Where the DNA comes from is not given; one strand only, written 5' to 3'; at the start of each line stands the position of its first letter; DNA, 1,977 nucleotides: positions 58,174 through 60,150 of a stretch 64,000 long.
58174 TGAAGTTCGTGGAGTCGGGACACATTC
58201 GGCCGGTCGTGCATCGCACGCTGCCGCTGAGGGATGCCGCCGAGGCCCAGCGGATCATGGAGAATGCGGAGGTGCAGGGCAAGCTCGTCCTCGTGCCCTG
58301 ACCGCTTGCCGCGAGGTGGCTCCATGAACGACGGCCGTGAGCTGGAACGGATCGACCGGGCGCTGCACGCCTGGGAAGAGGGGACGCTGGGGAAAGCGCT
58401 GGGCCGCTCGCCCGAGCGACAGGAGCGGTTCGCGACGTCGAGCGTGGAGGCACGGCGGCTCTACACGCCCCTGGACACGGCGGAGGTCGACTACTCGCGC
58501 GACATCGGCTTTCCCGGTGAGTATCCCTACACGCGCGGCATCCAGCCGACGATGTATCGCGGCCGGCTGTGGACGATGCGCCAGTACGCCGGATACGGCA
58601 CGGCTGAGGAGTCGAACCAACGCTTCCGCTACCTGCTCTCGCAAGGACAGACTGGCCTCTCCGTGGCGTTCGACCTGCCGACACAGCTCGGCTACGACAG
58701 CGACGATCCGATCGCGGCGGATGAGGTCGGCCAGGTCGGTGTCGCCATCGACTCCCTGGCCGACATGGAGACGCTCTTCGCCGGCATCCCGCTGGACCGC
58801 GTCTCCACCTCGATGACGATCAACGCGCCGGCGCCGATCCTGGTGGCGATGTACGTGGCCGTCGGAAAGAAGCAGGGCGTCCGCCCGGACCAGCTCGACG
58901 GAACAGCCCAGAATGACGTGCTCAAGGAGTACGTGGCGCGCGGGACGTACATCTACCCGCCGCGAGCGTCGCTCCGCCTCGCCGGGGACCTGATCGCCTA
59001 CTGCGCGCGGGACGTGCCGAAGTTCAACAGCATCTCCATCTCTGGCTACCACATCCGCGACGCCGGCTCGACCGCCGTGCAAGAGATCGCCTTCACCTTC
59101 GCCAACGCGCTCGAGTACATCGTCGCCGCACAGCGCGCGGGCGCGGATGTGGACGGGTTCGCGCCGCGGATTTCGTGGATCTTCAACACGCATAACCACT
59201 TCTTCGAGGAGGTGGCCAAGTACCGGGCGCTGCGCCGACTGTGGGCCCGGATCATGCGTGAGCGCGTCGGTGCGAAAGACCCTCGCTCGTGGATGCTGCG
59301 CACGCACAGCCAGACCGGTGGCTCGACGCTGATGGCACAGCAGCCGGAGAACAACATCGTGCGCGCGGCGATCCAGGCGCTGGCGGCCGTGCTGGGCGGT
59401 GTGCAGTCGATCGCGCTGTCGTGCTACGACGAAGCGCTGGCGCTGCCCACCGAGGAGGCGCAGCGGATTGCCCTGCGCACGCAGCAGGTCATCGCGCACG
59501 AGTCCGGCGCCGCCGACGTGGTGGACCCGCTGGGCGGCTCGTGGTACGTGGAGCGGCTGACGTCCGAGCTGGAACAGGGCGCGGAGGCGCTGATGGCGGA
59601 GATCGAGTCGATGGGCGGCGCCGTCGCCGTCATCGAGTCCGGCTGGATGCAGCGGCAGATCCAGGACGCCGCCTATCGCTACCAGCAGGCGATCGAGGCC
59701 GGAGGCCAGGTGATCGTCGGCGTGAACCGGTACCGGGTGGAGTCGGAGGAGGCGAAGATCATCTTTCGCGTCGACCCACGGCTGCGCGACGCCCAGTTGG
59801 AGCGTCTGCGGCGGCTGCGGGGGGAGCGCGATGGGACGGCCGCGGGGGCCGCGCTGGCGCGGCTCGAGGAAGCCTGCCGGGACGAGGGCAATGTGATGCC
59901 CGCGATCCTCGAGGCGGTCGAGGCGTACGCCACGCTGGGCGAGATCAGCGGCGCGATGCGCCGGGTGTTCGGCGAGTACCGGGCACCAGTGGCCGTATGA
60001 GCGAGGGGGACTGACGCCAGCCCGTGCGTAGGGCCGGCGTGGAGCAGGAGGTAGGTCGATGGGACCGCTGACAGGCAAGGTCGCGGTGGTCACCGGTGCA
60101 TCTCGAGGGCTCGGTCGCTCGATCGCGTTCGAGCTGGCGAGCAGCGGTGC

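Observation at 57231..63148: Five-gene operon coupling a nitrilase to a B12 acyl-CoA mutase, MDR reductase, PhaB-like reductase and thiolase: candidate branched-nitrile catabolic route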

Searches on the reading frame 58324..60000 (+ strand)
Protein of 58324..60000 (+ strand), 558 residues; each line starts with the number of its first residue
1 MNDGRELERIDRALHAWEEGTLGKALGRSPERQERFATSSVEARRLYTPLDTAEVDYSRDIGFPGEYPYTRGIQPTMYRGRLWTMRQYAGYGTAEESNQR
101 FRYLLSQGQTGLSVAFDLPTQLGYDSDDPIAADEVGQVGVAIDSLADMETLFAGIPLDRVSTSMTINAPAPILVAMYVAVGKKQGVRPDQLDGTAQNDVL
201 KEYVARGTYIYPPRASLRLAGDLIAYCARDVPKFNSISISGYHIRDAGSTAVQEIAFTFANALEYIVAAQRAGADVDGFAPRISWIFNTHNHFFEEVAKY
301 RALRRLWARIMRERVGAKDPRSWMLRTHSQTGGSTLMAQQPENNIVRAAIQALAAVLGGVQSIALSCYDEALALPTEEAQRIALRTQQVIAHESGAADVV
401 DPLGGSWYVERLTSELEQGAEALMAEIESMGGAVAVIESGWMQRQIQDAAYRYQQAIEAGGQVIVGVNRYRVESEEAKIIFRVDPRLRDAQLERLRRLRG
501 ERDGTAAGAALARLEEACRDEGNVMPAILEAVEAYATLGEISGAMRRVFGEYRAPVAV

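Call 4: search_protein_families(library=pfam, proteins=[window:58324-60000:+])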
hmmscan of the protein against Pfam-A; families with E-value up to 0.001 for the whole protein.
window:58324-60000:+ (558 aa): 1 family
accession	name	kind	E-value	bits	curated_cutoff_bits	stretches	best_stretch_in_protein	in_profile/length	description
PF01642.28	MM_CoA_mutase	-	1e-219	730.8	22.1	1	39-550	4-512/512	Methylmalonyl-CoA mutase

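Call 5: search_protein_families(library=ncbifam, proteins=[window:58324-60000:+])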
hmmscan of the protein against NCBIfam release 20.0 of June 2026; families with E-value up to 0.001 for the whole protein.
window:58324-60000:+ (558 aa): 4 families
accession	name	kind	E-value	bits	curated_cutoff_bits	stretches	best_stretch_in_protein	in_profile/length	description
TIGR00641.1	acid_CoA_mut_N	subfamily_domain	4.8e-225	747.8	303.8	1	39-556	5-526/528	methylmalonyl-CoA mutase N-terminal domain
NF006944.0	PRK09426.1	equivalog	1.2e-193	644.9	876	1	24-556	24-555/721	methylmalonyl-CoA mutase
NF045497.1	IsobCoAmut_IcmF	equivalog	2.5e-89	300.4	1500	2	190-554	707-1074/1076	fused isobutyryl-CoA mutase/GTPase IcmF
TIGR00642.1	mmCoA_mut_beta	equivalog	4.2e-53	180.5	617.25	1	41-473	50-453/620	methylmalonyl-CoA mutase small subunit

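Call 29: search_solved_structures(query=window:58324-60000:+, show_alignments=0, max_evalue=1e-20)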
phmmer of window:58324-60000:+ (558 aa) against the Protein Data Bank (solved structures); distinct sequences matched with E-value up to 1e-20: 11.
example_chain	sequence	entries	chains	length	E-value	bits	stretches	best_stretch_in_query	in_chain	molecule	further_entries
4r3u_A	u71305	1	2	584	5.3e-172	576.6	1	15-554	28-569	2-hydroxyisobutyryl-CoA mutase large subunit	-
8gju_J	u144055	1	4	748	1.2e-144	486.4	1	22-554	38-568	Methylmalonyl-CoA mutase, mitochondrial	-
2xij_A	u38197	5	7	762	1.3e-144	486.3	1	23-554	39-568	METHYLMALONYL-COA MUTASE, MITOCHONDRIAL | Methylmalonyl-CoA mutase, mitochondrial precursor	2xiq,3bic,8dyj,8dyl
1req_A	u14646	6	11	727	6.5e-141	474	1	63-556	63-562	METHYLMALONYL-COA MUTASE | PROTEIN (METHYLMALONYL-COA MUTASE)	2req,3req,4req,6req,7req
6oxc_A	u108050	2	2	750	9.3e-141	473.5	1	23-556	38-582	Methylmalonyl-CoA mutase large subunit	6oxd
5req_A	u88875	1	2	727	2.2e-140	472.3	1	63-556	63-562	PROTEIN (METHYLMALONYL-COA MUTASE ALPHA-SUBUNIT)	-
1e1c_A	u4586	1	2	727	1.8e-139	469.3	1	63-556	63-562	METHYLMALONYL-COA MUTASE ALPHA CHAIN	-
4xc6_A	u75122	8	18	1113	1.1e-76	262.2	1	62-554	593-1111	Isobutyryl-CoA mutase fused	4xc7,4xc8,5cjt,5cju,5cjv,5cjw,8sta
8ssl_A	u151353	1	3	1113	1.1e-76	262.2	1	62-554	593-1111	Fused isobutyryl-CoA mutase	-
6oxc_B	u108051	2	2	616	1.4e-25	93.5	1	233-472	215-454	Methylmalonyl-CoA mutase small subunit mutA | Methylmalonyl-CoA mutase small subunit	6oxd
1e1c_B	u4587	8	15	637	1.7e-25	93.2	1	216-439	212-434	METHYLMALONYL-COA MUTASE BETA CHAIN | METHYLMALONYL-COA MUTASE | PROTEIN (METHYLMALONYL-COA MUTASE BETA-SUBUNIT)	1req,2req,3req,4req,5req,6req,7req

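Call 30: search_solved_structures(query=window:58324-60000:+, show_alignments=4, max_evalue=1e-100)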
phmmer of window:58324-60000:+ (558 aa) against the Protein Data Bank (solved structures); distinct sequences matched with E-value up to 1e-100: 7.
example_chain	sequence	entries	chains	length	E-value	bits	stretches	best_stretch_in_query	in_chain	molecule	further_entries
4r3u_A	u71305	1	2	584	5.3e-172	576.6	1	15-554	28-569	2-hydroxyisobutyryl-CoA mutase large subunit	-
8gju_J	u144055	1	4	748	1.2e-144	486.4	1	22-554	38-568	Methylmalonyl-CoA mutase, mitochondrial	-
2xij_A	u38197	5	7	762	1.3e-144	486.3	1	23-554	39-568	METHYLMALONYL-COA MUTASE, MITOCHONDRIAL | Methylmalonyl-CoA mutase, mitochondrial precursor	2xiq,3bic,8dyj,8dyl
1req_A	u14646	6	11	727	6.5e-141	474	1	63-556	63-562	METHYLMALONYL-COA MUTASE | PROTEIN (METHYLMALONYL-COA MUTASE)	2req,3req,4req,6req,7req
6oxc_A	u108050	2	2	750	9.3e-141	473.5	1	23-556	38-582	Methylmalonyl-CoA mutase large subunit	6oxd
5req_A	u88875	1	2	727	2.2e-140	472.3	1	63-556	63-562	PROTEIN (METHYLMALONYL-COA MUTASE ALPHA-SUBUNIT)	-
1e1c_A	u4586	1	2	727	1.8e-139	469.3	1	63-556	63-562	METHYLMALONYL-COA MUTASE ALPHA CHAIN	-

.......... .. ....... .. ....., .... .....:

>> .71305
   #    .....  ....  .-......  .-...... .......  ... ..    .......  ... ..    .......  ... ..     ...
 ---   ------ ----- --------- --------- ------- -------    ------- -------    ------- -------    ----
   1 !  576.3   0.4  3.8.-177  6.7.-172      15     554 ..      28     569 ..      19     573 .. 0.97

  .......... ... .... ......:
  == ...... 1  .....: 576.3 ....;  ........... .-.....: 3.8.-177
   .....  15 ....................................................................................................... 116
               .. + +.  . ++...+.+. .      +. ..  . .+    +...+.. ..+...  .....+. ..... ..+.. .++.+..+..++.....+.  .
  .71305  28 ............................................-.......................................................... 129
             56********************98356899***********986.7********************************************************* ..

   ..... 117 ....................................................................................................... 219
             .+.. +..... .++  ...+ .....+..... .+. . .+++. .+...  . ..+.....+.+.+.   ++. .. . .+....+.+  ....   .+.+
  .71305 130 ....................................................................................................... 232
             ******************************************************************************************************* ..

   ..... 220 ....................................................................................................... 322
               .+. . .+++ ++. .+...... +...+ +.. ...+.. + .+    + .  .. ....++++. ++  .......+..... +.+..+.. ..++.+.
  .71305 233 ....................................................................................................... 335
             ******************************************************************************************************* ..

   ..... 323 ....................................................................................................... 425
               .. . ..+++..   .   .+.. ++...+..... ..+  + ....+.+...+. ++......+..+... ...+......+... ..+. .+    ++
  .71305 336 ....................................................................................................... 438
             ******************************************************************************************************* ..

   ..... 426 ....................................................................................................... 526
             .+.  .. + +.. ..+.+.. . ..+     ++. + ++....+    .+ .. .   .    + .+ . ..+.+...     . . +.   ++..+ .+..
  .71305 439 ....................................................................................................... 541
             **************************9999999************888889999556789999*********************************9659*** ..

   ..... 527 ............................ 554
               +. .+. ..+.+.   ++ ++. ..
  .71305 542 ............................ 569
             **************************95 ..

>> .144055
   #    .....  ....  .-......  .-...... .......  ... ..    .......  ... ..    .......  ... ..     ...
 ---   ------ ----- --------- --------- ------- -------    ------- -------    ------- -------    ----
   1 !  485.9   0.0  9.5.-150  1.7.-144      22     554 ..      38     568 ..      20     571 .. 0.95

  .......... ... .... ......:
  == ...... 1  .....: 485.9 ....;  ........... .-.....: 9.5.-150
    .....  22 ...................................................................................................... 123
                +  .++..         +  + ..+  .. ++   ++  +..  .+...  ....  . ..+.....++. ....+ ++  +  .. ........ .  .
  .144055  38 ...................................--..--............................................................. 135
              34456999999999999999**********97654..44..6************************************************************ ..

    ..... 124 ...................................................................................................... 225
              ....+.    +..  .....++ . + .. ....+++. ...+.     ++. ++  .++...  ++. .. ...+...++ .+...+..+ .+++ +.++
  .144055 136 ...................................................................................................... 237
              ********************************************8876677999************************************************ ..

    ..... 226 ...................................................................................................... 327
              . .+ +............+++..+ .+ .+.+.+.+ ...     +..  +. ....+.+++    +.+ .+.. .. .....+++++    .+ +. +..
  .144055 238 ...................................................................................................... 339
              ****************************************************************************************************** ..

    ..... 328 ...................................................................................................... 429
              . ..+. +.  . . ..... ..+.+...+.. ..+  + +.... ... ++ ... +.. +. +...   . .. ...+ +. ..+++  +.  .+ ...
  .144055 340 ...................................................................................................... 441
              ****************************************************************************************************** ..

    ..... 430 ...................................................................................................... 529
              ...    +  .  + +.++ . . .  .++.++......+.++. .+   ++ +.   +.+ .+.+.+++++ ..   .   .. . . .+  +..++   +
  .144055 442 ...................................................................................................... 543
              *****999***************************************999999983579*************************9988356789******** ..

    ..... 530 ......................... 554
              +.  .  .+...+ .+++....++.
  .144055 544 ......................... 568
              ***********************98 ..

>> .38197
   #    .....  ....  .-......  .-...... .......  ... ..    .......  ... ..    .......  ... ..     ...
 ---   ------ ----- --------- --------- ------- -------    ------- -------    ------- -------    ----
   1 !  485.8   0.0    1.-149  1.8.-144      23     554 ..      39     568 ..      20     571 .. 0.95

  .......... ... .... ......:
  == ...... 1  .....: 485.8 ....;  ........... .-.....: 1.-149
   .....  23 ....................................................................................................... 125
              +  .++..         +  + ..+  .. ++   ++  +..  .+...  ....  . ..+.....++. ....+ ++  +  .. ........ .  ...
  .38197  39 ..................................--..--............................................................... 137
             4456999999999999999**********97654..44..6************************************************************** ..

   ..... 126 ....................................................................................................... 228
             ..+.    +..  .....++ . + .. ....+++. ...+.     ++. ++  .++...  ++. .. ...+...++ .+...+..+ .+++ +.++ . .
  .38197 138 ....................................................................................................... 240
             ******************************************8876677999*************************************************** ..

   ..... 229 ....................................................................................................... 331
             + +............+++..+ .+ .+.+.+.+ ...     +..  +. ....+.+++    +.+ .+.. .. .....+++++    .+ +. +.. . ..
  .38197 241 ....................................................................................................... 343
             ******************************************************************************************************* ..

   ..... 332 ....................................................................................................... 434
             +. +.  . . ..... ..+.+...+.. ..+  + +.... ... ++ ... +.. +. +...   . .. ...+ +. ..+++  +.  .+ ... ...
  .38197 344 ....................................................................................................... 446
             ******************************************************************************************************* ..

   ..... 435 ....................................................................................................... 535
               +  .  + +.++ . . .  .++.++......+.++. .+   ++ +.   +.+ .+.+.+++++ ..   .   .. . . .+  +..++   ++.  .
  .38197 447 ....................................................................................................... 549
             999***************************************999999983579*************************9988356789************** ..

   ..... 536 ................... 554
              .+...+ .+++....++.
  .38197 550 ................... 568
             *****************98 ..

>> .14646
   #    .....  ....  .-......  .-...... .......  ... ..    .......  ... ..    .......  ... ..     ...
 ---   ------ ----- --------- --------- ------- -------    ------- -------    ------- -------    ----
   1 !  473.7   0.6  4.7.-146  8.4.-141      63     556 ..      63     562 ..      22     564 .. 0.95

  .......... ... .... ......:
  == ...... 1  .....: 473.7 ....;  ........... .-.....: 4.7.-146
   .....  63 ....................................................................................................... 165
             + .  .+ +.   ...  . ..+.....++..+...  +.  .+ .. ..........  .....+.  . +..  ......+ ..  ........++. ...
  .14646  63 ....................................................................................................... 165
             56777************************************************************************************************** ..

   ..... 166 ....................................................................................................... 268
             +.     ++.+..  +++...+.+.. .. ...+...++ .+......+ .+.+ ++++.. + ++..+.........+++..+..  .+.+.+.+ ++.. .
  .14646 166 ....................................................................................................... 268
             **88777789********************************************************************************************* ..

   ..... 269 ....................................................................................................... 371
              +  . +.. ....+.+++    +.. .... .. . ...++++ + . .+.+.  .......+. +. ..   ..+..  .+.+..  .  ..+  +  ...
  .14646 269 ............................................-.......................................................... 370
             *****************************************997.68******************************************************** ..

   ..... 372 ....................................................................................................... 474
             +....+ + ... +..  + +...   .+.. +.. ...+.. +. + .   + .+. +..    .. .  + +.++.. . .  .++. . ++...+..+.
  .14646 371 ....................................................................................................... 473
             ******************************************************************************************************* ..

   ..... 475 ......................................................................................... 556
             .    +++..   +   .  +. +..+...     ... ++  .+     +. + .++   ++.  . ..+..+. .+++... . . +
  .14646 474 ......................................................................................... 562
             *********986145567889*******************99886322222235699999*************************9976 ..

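Call 31: find_homologous_proteins(query=window:58324-60000:+)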
Query window:58324-60000:+ (558 aa): 8000 proteins with E <= 0.001 among 8000 candidates; the best 120 are listed.
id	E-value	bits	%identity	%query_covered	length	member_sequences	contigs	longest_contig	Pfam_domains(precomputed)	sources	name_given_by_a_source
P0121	0.0e+0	1233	100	100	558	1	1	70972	PF01642.29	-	-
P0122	0.0e+0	1232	100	100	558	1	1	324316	PF01642.29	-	-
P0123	7.6e-272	921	75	100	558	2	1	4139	PF01642.29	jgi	jgi:methylmalonyl-CoA mutase N-terminal domain/subunit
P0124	8.2e-271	918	73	99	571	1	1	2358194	PF01642.29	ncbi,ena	-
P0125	2.7e-269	913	74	100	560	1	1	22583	PF01642.29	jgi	jgi:methylmalonyl-CoA mutase N-terminal domain/subunit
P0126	3.4e-269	912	73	100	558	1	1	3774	PF01642.29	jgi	jgi:methylmalonyl-CoA mutase N-terminal domain/subunit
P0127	4.4e-269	912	73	99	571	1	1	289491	PF01642.29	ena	-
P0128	5.3e-269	912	73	100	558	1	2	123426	PF01642.29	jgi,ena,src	-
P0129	5.3e-269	912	73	100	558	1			PF01642.29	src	-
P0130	6.7e-269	911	73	100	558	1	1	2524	PF01642.29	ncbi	ncbi:MAG TPA: methylmalonyl-CoA mutase family protein [Dehalococcoidia bacterium]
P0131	2.0e-268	910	73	100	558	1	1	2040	PF01642.29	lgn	-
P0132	6.9e-268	908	73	100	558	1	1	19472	PF01642.29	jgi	jgi:methylmalonyl-CoA mutase N-terminal domain/subunit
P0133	8.7e-268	908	73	100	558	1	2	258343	PF01642.29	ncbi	-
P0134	9.8e-268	907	73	99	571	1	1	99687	PF01642.29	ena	-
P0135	1.9e-267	906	73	99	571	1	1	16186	PF01642.29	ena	-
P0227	3.5e-264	896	71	99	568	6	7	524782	PF01642.29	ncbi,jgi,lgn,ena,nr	ncbi:Methylmalonyl-CoA mutase [bacterium HR29]|jgi:methylmalonyl-CoA mutase N-terminal domain/subuni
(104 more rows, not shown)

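Call 32: find_encoding_contigs(protein=P0124, flank=8000, max_places=1)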
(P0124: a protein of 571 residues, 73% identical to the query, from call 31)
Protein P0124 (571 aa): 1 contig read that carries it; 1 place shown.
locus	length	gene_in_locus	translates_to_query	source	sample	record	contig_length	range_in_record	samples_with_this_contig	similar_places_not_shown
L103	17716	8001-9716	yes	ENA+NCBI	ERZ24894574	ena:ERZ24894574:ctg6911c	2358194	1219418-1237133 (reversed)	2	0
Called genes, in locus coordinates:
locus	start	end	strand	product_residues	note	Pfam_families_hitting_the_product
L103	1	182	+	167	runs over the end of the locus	PF00929:RNase_T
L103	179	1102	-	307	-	PF00459:Inositol_P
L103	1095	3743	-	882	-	PF00923:TAL_FSA, PF00342:PGI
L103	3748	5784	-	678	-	PF00456:Transketolase_N, PF02779:Transket_pyr, PF02780:Transketolase_C, PF22613:Transketolase_C_1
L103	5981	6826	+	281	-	PF05681:Fumerase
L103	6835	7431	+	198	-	PF05683:Fumerase_C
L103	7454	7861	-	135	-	-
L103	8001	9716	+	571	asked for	PF01642:MM_CoA_mutase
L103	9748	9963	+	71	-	PF09855:Zn_ribbon_13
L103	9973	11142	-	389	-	PF02515:CoA_transf_3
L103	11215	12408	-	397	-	PF01757:Acyl_transf_3 (faint), PF04235:DUF418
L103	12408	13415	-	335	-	PF08240:ADH_N, PF16912:Glu_dehyd_C, PF00107:ADH_zinc_N, PF13602:ADH_zinc_N_2 (weak)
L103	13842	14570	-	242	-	PF00483:NTP_transferase, PF01128:IspD (weak), PF12804:NTP_transf_3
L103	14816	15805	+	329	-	PF00005:ABC_tran, PF13304:AAA_21 (faint), PF08402:TOBE_2 (weak)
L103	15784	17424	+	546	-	PF00528:BPD_transp_1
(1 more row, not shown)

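Call 33: find_encoding_contigs(protein=P0128, flank=8000, max_places=1)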
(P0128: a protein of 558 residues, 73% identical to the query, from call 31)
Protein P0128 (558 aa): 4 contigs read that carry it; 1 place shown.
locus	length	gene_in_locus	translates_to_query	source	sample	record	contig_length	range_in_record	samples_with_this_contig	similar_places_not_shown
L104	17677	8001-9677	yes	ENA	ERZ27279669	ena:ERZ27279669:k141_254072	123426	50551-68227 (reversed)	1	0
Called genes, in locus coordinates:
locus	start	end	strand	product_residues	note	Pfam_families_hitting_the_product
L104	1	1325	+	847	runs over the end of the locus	PF00521:DNA_topoisoIV, PF03989:DNA_gyraseA_C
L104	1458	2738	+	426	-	PF05977:MFS_3, PF07690:MFS_1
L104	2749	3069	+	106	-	-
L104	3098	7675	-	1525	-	PF00310:GATase_2, PF04898:Glu_syn_central, PF01645:Glu_synthase, PF01493:GXGXG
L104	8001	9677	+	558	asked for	PF01642:MM_CoA_mutase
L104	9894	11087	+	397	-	PF00108:Thiolase_N, PF00109:ketoacyl-synt (weak), PF02803:Thiolase_C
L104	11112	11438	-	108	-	-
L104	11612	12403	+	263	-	PF00561:Abhydrolase_1, PF12146:Hydrolase_4, PF12697:Abhydrolase_6, PF08386:Abhydrolase_4 (weak)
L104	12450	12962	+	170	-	-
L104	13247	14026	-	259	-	PF06347:SH3_4 (faint), PF08239:SH3_3, PF03330:DPBB_1 (weak)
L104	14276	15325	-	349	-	PF08240:ADH_N, PF16912:Glu_dehyd_C, PF00107:ADH_zinc_N, PF13602:ADH_zinc_N_2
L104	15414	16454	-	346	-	-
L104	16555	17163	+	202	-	PF01965:DJ-1_PfpI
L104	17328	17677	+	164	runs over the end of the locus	PF13527:Acetyltransf_9 (weak), PF00583:Acetyltransf_1, PF13508:Acetyltransf_7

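Call 34: find_encoding_contigs(protein=P0227, flank=8000, max_places=1)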
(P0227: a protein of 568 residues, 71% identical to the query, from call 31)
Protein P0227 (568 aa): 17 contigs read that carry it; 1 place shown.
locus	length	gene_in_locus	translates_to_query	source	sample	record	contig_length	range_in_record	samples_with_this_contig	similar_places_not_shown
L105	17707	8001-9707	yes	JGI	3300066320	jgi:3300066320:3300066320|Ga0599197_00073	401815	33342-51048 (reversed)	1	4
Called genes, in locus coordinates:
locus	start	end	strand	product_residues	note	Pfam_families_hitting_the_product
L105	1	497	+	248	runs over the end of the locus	-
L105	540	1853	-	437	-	PF00534:Glycos_transf_1, PF13692:Glyco_trans_1_4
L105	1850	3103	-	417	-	PF00534:Glycos_transf_1 (weak), PF13692:Glyco_trans_1_4 (weak)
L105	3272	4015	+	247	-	PF13489:Methyltransf_23 (weak), PF08241:Methyltransf_11, PF08242:Methyltransf_12 (weak), PF13649:Methyltransf_25 (weak)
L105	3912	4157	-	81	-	PF01638:HxlR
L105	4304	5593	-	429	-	PF05227:CHASE3, PF00512:HisKA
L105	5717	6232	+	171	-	-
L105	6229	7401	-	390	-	PF01988:VIT1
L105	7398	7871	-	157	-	PF06094:GGACT, PF13772:AIG2_2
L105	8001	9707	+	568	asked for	PF01642:MM_CoA_mutase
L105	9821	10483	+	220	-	-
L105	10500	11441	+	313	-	PF13793:Pribosyltran_N, PF00156:Pribosyltran, PF14572:Pribosyl_synth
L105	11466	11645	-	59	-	-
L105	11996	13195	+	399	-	PF00067:p450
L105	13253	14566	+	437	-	PF05940:NnrS (weak)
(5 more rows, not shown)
